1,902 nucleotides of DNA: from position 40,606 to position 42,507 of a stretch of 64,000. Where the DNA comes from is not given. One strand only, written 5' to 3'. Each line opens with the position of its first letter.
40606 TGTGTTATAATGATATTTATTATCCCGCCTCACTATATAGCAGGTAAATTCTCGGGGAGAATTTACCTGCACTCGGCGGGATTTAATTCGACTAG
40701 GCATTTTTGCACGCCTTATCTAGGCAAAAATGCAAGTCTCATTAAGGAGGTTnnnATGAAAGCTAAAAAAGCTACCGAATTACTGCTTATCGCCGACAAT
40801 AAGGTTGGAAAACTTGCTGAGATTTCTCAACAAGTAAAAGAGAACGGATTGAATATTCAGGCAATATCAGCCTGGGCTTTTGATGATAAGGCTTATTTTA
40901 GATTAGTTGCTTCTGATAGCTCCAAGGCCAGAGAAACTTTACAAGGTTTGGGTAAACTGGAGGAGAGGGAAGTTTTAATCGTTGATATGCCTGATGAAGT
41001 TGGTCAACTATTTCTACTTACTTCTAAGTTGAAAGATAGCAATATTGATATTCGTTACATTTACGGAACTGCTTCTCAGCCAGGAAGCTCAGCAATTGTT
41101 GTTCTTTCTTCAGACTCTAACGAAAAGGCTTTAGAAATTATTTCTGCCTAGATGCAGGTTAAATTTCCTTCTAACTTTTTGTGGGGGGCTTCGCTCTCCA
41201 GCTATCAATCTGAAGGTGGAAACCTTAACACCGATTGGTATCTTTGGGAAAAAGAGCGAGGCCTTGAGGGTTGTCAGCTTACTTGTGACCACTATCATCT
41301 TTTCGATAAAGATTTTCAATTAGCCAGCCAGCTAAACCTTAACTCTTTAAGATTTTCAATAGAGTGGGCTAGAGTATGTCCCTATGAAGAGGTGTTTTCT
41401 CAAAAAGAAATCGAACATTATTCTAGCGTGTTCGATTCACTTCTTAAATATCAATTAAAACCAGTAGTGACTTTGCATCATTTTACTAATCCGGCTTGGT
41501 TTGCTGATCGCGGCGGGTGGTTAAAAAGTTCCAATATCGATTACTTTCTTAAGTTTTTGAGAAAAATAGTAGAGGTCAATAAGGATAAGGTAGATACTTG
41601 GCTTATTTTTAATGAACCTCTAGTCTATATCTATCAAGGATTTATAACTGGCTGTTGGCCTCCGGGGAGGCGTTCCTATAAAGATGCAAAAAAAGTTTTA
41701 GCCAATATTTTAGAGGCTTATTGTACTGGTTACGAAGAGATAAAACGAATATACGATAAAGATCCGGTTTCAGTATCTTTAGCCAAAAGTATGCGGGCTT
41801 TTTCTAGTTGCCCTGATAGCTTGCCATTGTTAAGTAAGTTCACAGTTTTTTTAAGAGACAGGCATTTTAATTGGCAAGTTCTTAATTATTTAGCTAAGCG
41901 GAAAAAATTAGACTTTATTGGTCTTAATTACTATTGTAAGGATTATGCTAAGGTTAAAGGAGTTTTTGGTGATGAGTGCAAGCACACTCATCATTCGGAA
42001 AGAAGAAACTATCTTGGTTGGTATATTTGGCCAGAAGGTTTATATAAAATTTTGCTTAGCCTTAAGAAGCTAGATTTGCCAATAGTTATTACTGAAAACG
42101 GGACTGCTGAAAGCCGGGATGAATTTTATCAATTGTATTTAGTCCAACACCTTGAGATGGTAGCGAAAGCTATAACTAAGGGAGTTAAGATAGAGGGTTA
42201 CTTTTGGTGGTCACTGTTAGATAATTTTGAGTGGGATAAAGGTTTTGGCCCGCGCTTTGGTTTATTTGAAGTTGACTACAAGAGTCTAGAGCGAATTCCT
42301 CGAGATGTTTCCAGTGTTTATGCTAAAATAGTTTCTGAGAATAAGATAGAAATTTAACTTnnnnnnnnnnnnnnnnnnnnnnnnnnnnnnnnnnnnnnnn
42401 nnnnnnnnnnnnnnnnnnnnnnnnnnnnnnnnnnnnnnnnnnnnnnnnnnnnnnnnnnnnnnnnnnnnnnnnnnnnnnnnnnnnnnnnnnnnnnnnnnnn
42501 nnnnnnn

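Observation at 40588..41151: Long nested perfect hairpins in the 5' leader of an ACT-domain gene abutting a GH1 beta-glucosidase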

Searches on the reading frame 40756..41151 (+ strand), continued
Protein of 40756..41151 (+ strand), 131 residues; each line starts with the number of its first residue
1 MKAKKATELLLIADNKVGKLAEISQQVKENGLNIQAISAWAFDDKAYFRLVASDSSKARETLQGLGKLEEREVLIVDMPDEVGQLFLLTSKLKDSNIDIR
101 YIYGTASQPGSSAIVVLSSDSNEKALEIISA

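Call 66: search_solved_structures(query=window:40756-41148:+, max_evalue=1)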
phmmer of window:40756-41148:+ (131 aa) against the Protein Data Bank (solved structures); distinct sequences matched with E-value up to 1: 15.
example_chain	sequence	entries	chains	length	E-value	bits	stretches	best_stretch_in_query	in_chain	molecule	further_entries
2f06_A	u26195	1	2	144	1.7e-05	28.2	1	4-129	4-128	conserved hypothetical protein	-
9vp8_A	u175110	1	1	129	0.0089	19.5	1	11-120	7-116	YdjB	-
8ajm_C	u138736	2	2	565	0.079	16.4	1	18-53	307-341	T-complex protein 1 subunit epsilon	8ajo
5uyz_A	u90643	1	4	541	0.085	16.3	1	18-53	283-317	T-complex protein 1 subunit epsilon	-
5uyx_A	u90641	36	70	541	0.086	16.3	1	18-53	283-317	T-complex protein 1 subunit epsilon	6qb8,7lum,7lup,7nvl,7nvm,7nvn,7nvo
8sfe_e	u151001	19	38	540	0.086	16.3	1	18-53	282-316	T-complex protein 1 subunit epsilon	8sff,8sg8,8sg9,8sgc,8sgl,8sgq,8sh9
7wz3_E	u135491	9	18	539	0.087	16.3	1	18-53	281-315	T-complex protein 1 subunit epsilon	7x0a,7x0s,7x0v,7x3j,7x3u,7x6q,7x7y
9umt_G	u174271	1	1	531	0.089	16.2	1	18-53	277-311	T-complex protein 1 subunit epsilon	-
6nr8_E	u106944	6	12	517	0.09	16.2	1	18-53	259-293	T-complex protein 1 subunit epsilon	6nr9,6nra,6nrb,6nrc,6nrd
4b2t_E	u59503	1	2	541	0.11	15.9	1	18-56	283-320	T-COMPLEX PROTEIN 1 SUBUNIT EPSILON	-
1zpv_A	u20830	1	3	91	0.13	15.7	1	9-60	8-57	ACT domain protein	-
9fqr_Gs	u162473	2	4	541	0.15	15.5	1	18-56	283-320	T-complex protein 1 subunit epsilon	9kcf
3iyg_E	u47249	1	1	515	0.16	15.4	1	18-56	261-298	T-complex protein 1 subunit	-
2re1_A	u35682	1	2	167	0.33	14.4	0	70-129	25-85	Aspartokinase, alpha and beta subunits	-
2yv4_A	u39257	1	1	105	0.47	13.9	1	16-83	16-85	Hypothetical protein PH0435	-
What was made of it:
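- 40756..41151 (+): ACT-domain-pair protein, 131 aa, first gene of the operon. The nearest solved structure is 2f06, of unknown function (call 66).
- The nearest solved structure, 2f06, has no known function (call 66).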

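Call 67: search_protein_families(library=ncbifam, proteins=[window:40756-41148:+], max_evalue=0.01)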
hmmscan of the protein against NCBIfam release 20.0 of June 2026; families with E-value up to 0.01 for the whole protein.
window:40756-41148:+ (131 aa): 3 families
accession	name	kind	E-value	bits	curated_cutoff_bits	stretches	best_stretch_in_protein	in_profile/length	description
NF001220.0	PRK00194.1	equivalog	0.00022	21.5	74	0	12-62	9-58/90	ACT domain-containing protein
NF004976.0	PRK06349.1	subfamily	0.00067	18.9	205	0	54-127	332-405/430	homoserine dehydrogenase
NF006352.0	PRK08577.1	equivalog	0.0013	18.8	140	0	2-38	52-88/136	hypothetical protein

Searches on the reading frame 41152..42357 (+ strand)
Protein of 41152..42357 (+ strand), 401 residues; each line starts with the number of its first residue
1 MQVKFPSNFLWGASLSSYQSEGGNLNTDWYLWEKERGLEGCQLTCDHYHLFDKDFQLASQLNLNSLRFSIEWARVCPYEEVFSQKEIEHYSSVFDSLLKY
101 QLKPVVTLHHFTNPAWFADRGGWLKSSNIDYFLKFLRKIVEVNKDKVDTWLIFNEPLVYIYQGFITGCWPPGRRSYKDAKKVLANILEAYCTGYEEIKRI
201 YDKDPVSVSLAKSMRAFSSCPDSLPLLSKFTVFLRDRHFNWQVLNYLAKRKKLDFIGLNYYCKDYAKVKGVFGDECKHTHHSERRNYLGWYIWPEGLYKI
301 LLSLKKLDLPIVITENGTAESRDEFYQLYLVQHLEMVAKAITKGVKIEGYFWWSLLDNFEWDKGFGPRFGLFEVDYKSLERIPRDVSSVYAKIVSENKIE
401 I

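Call 13: search_protein_families(library=pfam, proteins=[window:41152-42357:+])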
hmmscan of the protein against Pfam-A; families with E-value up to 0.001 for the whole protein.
window:41152-42357:+ (401 aa): 1 family
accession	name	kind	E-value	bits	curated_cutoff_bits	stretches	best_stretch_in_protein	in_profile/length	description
PF00232.24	Glyco_hydro_1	-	4.3e-77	259.9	22.6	2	2-215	2-225/453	Glycosyl hydrolase family 1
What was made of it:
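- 41152..42357 (+): GH1 family glycosidase; its ATG abuts the ACT stop codon. Pfam Glyco_hydro_1, E = 4e-77 (call 13).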

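Call 67: search_protein_families(library=ncbifam, proteins=[window:41152-42354:+], max_evalue=0.01)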
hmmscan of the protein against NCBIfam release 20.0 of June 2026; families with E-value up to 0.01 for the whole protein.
window:41152-42354:+ (401 aa): 8 families
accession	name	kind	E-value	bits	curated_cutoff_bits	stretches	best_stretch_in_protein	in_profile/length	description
TIGR03356.1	BGL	equivalog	2.2e-78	264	478.5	2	5-212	1-218/427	GH1 family beta-glucosidase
NF041004.1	Beta_gal_BgaS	equivalog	7.5e-59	199.5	475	2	81-399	122-468/479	beta-galactosidase BgaS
NF010036.0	PRK13511.1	subfamily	5.9e-57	193.3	610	2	2-175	2-180/469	6-phospho-beta-galactosidase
TIGR01233.1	lacG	equivalog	7e-42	143.9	561.2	2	4-177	3-180/472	6-phospho-beta-galactosidase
NF011589.0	PRK15014.1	subfamily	3.2e-24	86.1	686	2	45-155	65-178/477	6-phospho-beta-glucosidase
NF007154.0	PRK09589.1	subfamily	8.1e-24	84.2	624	2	45-155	63-176/476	6-phospho-beta-glucosidase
NF007356.0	PRK09852.1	subfamily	5.6e-22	78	623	1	44-163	66-188/474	6-phospho-beta-glucosidase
NF007158.0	PRK09593.1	subfamily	1.5e-20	73.4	639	2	44-164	68-191/478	6-phospho-beta-glucosidase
